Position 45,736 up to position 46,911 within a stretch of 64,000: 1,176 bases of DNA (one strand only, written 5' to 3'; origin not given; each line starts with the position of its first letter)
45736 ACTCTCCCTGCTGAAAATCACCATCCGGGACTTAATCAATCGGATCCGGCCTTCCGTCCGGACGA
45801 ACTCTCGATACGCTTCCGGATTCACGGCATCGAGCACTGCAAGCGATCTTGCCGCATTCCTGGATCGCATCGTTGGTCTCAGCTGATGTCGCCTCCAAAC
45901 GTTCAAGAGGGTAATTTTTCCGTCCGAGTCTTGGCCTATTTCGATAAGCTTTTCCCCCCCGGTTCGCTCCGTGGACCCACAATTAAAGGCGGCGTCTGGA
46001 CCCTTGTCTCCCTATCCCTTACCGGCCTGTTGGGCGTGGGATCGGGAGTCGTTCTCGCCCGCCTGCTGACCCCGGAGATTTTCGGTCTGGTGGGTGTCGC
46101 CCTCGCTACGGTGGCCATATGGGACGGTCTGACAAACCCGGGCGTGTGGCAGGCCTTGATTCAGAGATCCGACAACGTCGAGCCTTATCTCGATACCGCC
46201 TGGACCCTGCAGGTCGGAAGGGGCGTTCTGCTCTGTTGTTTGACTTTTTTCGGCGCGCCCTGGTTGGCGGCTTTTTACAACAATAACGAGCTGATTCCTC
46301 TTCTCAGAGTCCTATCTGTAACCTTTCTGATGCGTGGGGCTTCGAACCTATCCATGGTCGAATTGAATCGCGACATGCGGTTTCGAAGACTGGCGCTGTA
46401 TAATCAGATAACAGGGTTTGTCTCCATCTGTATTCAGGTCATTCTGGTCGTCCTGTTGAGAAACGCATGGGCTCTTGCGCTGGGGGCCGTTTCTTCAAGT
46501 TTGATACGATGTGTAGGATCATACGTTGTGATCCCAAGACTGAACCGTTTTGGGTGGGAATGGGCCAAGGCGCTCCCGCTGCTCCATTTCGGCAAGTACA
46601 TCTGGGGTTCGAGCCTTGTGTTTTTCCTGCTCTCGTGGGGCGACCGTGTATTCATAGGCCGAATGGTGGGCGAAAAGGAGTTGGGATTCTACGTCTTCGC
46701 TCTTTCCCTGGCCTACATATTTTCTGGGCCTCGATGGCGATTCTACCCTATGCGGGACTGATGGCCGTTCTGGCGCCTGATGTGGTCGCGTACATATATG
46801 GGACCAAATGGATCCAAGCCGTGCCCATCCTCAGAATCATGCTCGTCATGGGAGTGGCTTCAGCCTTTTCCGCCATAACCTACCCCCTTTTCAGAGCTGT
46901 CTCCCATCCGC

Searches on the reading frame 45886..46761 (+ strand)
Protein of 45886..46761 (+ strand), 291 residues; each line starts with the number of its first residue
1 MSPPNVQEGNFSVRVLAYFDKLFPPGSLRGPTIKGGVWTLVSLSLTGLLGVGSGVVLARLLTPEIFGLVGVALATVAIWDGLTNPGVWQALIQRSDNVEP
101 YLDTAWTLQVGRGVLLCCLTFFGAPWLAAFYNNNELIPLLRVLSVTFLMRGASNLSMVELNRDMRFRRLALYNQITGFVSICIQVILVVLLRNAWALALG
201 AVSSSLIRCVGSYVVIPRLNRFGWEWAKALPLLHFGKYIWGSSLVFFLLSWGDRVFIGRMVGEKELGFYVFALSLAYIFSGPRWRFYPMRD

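Call 68: search_protein_families(library=pfam, proteins=[window:45886-46761:+], max_evalue=0.00001)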
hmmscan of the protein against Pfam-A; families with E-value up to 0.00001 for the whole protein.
window:45886-46761:+ (291 aa): 2 families
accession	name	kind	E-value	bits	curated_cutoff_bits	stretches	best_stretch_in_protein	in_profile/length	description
PF13440.11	Polysacc_synt_3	-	1.6e-52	179.1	23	1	56-276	1-221/293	Polysaccharide biosynthesis protein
PF01943.22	Polysacc_synt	-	3.7e-29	102.5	28.2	1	34-278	3-253/274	Polysaccharide biosynthesis protein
